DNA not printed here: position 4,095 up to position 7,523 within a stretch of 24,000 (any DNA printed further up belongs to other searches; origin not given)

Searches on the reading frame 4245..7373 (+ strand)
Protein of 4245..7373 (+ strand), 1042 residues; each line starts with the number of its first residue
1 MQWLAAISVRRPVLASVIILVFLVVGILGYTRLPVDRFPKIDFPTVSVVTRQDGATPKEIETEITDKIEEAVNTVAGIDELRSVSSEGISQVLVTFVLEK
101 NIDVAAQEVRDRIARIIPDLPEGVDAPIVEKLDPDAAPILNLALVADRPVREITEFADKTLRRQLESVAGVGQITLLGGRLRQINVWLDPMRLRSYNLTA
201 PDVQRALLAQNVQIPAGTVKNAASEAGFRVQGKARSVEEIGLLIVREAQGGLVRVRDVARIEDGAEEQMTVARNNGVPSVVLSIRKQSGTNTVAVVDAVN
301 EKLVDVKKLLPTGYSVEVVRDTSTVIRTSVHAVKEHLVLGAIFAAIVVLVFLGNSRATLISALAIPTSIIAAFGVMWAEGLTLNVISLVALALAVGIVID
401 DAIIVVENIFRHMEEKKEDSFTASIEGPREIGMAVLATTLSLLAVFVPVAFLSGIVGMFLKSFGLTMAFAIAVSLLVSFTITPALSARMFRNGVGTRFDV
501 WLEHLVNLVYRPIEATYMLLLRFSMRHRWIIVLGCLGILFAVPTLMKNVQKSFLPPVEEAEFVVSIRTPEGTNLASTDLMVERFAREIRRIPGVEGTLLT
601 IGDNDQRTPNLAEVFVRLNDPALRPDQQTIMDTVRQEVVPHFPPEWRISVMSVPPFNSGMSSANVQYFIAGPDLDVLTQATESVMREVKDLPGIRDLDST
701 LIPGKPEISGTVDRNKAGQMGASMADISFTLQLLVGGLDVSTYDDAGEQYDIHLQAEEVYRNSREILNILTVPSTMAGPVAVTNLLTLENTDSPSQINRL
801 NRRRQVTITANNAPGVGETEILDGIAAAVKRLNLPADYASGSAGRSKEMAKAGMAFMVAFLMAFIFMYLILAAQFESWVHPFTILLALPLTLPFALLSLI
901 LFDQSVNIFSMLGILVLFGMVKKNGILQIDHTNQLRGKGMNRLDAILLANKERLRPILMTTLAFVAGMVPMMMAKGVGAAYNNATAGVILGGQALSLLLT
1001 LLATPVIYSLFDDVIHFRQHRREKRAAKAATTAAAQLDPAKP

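Call 9: search_protein_families(library=pfam, proteins=[window:4245-7373:+], max_evalue=0.001)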
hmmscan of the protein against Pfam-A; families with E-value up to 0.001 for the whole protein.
window:4245-7373:+ (1042 aa): 2 families
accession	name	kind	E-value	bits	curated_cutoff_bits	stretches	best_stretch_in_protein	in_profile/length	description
PF00873.25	ACR_tran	-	6.8e-270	898.5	28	1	6-1011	3-1020/1021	AcrB/AcrD/AcrF family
PF02355.23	SecD_SecF_C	-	3.2e-05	23.9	20.5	1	338-487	36-184/189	Protein export membrane protein SecD/SecF, C-terminal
